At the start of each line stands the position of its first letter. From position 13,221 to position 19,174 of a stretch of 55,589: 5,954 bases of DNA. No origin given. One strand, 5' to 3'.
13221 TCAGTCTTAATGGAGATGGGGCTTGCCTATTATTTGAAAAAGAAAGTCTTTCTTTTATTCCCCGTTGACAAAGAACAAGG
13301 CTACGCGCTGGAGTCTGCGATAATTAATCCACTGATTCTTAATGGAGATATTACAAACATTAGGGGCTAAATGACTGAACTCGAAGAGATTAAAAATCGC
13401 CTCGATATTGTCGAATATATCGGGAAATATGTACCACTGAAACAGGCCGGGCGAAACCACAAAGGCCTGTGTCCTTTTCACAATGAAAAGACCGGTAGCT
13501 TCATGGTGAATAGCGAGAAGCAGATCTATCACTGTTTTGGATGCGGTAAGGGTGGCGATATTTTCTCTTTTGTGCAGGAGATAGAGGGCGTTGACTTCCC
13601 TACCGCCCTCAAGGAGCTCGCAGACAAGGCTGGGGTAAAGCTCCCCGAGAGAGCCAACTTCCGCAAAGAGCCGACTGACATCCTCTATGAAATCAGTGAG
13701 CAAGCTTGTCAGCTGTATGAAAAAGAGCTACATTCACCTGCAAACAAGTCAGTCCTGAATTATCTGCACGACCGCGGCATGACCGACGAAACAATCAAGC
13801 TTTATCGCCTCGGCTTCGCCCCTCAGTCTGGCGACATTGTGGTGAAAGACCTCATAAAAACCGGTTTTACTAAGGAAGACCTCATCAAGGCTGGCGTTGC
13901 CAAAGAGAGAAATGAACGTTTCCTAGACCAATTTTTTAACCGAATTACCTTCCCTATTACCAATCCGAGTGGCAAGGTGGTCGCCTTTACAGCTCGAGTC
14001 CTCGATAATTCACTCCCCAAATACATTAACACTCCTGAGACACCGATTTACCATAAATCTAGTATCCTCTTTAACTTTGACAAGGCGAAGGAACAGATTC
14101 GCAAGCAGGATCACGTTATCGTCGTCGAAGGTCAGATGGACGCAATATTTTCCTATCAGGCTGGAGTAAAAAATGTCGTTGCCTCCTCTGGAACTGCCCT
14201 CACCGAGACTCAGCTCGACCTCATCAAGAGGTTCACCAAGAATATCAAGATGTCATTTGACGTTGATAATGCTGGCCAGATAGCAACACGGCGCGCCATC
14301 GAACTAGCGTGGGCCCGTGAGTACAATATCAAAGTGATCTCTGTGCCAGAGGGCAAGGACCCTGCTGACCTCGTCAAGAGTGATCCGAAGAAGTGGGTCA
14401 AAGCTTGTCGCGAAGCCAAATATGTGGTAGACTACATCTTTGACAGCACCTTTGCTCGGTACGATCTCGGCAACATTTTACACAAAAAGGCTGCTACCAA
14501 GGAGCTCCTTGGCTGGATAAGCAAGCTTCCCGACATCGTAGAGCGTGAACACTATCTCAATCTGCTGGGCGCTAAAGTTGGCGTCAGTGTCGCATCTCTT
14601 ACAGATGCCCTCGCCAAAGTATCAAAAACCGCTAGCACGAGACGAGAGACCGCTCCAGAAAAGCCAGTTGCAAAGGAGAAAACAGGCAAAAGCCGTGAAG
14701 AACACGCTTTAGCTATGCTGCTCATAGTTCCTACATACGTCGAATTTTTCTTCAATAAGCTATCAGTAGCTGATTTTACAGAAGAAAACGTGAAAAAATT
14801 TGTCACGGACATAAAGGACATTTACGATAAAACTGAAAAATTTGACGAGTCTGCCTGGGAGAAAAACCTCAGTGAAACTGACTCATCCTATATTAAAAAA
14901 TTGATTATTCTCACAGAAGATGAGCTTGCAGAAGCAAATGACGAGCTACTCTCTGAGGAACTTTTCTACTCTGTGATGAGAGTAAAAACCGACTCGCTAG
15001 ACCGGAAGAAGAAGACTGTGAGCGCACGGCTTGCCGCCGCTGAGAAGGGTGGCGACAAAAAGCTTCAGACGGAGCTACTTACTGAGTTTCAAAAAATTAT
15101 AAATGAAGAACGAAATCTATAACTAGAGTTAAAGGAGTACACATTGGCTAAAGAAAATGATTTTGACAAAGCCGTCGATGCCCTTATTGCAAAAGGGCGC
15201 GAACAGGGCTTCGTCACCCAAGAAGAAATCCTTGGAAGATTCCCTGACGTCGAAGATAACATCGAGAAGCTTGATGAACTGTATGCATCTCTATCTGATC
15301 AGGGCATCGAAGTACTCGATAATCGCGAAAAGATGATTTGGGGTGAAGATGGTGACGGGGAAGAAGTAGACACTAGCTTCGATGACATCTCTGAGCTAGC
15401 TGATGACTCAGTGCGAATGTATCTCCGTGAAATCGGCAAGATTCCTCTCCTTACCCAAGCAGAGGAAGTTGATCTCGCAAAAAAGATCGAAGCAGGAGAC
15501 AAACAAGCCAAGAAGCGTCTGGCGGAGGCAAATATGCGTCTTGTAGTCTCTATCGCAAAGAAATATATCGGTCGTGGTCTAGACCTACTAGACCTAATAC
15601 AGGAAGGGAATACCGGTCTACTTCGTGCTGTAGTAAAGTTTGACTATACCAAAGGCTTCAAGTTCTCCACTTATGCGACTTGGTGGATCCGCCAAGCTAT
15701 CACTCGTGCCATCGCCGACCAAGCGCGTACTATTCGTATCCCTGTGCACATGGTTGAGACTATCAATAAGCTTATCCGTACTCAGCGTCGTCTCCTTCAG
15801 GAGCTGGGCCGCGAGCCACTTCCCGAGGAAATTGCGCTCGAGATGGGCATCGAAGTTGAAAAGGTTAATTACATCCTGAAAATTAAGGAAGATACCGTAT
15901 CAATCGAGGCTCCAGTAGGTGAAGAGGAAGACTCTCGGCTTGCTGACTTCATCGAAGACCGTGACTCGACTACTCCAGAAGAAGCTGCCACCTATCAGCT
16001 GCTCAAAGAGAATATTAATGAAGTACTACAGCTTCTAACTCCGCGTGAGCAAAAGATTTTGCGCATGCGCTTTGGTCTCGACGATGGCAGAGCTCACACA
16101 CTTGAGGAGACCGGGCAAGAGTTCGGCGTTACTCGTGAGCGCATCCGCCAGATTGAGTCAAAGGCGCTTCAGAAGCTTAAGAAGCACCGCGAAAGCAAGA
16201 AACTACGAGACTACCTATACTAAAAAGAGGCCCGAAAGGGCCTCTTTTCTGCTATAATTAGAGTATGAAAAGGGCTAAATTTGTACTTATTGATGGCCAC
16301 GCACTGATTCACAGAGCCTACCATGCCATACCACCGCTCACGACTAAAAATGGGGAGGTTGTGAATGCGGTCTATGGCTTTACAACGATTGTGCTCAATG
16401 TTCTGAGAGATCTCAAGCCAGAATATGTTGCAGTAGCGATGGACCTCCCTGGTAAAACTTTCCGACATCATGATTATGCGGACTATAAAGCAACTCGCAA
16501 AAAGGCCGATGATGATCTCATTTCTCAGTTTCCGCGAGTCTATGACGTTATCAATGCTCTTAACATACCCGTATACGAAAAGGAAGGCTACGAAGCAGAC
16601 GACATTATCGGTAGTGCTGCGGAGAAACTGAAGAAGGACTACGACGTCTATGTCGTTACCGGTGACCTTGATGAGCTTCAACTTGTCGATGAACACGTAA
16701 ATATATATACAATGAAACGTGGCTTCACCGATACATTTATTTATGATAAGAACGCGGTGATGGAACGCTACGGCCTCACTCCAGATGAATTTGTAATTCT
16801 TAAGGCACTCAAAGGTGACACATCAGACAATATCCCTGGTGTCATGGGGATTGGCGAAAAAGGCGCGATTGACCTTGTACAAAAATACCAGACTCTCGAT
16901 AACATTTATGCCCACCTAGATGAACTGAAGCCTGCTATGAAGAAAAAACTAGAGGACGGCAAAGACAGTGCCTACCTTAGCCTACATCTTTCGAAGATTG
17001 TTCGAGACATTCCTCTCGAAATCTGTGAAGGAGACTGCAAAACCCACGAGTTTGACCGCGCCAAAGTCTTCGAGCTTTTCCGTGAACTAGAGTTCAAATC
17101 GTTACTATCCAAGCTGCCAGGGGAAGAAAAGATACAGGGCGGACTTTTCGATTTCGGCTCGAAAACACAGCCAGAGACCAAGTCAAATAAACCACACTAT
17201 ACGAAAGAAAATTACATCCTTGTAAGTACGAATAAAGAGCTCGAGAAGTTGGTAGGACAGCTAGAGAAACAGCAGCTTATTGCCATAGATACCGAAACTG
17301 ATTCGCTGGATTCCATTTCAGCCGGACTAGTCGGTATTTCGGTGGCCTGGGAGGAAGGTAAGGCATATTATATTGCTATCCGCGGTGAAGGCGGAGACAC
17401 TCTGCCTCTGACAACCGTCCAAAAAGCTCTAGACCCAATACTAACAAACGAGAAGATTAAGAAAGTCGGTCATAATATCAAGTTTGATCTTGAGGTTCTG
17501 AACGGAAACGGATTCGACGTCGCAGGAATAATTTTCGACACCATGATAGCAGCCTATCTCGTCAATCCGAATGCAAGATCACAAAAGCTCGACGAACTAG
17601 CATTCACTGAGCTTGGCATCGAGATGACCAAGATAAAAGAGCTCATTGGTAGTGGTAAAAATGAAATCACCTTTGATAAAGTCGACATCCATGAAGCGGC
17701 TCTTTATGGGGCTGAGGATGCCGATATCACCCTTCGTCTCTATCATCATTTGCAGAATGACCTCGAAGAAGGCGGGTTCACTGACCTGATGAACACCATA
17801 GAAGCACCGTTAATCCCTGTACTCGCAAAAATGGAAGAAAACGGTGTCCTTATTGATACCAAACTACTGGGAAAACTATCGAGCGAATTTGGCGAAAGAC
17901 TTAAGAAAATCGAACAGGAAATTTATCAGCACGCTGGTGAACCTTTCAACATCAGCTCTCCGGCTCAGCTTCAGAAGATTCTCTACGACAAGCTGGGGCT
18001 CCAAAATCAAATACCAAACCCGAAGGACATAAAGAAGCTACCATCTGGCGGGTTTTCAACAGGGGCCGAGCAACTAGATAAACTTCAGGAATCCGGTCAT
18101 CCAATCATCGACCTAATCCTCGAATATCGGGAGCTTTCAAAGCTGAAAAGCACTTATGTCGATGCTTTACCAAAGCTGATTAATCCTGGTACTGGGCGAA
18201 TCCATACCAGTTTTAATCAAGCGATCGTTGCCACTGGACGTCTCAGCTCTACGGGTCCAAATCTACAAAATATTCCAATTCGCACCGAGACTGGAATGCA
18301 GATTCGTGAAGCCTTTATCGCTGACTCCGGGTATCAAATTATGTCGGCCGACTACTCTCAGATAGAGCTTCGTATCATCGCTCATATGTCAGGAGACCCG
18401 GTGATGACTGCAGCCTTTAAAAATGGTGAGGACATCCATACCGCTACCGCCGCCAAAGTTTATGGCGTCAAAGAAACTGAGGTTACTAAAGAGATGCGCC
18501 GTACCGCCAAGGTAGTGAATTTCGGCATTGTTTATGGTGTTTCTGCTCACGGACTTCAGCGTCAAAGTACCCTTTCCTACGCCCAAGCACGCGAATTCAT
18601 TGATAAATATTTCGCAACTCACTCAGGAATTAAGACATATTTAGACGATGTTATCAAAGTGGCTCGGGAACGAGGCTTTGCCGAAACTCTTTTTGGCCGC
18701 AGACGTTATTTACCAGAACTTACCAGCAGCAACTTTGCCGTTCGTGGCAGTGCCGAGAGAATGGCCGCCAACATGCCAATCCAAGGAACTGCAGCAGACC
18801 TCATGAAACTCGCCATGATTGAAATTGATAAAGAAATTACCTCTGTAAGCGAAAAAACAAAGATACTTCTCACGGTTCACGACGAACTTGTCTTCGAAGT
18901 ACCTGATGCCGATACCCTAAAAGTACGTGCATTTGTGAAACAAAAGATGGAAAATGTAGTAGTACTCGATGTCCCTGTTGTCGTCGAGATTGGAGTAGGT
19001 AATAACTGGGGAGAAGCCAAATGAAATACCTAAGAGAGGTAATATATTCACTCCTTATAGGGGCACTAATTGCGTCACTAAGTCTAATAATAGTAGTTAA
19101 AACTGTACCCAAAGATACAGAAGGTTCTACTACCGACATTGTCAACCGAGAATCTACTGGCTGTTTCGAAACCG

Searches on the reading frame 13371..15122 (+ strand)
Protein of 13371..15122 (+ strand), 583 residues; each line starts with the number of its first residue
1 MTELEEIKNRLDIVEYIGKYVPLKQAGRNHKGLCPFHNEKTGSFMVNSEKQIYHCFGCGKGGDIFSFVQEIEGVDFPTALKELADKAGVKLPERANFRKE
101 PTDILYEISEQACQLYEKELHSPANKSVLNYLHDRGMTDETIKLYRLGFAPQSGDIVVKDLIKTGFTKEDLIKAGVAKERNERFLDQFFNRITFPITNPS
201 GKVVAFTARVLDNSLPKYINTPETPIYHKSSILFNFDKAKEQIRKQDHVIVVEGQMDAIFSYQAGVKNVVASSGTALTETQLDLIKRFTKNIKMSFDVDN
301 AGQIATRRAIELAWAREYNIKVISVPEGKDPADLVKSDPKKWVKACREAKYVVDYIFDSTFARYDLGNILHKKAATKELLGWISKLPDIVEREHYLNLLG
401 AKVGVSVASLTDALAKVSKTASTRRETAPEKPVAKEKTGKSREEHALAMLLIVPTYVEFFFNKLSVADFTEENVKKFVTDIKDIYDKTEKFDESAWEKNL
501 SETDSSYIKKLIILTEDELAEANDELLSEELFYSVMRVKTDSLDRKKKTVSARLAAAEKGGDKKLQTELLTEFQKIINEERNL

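Call 49: search_protein_families(library=ncbifam, proteins=[window:13371-15122:+], max_evalue=1e-10)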
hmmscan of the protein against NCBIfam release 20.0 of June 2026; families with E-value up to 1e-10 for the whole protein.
window:13371-15122:+ (583 aa): 1 family
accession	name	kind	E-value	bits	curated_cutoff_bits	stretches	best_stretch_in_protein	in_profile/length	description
TIGR01391.1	dnaG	equivalog_domain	3.6e-130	434.6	283.6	1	4-401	7-412/414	DNA primase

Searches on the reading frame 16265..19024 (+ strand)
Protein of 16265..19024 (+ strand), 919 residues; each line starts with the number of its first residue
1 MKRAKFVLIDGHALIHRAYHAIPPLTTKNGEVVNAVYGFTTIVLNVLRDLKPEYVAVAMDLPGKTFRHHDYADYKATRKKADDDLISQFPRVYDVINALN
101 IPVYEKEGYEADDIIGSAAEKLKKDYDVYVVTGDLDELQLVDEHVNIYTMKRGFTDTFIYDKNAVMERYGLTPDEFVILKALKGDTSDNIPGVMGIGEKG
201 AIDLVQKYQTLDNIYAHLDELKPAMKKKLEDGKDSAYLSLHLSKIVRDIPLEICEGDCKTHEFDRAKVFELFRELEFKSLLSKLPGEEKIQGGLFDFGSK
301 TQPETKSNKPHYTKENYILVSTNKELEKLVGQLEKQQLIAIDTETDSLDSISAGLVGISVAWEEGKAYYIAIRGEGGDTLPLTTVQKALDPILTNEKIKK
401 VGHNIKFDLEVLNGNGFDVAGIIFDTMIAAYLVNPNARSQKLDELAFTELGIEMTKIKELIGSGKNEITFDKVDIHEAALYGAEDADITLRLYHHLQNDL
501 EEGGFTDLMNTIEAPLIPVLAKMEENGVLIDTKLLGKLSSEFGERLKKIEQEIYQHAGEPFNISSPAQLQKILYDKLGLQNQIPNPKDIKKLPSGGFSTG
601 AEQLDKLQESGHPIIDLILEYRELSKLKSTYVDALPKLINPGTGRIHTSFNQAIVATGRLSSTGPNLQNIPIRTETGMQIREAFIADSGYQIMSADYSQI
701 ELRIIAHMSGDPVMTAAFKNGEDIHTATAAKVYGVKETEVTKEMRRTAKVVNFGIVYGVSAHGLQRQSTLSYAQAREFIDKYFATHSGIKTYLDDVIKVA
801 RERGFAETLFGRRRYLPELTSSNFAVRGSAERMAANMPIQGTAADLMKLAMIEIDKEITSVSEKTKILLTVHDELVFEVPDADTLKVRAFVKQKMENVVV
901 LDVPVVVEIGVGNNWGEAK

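Call 49: search_protein_families(library=ncbifam, proteins=[window:16265-19024:+], max_evalue=1e-10)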
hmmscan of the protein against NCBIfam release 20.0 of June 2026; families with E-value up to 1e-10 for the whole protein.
window:16265-19024:+ (919 aa): 14 families
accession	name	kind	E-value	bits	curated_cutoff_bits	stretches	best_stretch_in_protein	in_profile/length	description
NF004397.1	PRK05755.1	equivalog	0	1102.8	720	1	5-919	2-889/889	DNA polymerase I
TIGR00593.1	pola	equivalog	1.5e-302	1006.4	600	1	7-919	2-890/890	DNA polymerase I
NF011539.0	PRK14975.1-3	equivalog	3.7e-111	372.4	640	1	299-917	39-627/628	bifunctional 3'-5' exonuclease/DNA polymerase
NF011541.0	PRK14975.2-1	equivalog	8.2e-80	268.9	871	1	344-919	38-637/645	bifunctional 3'-5' exonuclease/DNA polymerase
NF011547.0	PRK14976.1-4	equivalog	1.2e-77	261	305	1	5-283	3-287/291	5'-3' exonuclease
NF011540.0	PRK14975.1-4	equivalog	2.5e-77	260.7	601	1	319-916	5-574/576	bifunctional 3'-5' exonuclease/DNA polymerase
NF038380.1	phage_DpoZ_1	exception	2.2e-65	221.3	500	1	336-919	2-606/607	aminoadenine-incorporating DNA polymerase DpoZ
NF011542.0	PRK14975.2-2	equivalog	1.3e-54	185.7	1061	1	605-917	463-789/802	bifunctional 3'-5' exonuclease/DNA polymerase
NF011546.0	PRK14976.1-3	equivalog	2.6e-52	177.9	347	1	5-283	4-289/297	5'-3' exonuclease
NF011543.0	PRK14975.2-3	equivalog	6.1e-51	173.4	1139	1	588-917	485-837/853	bifunctional 3'-5' exonuclease/DNA polymerase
NF011545.0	PRK14976.1-2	equivalog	9.8e-51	172.7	434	1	2-278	5-286/287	5'-3' exonuclease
NF007017.0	PRK09482.1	equivalog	3.5e-38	131.6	261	1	4-253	3-247/257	flap endonuclease Xni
NF011538.0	PRK14975.1-1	equivalog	1.3e-26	93.1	389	1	592-897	234-530/557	bifunctional 3'-5' exonuclease/DNA polymerase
NF038381.1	phage_DpoZ_2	exception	7.8e-16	57.5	350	1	519-779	321-599/754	aminoadenine-incorporating DNA polymerase DpoZ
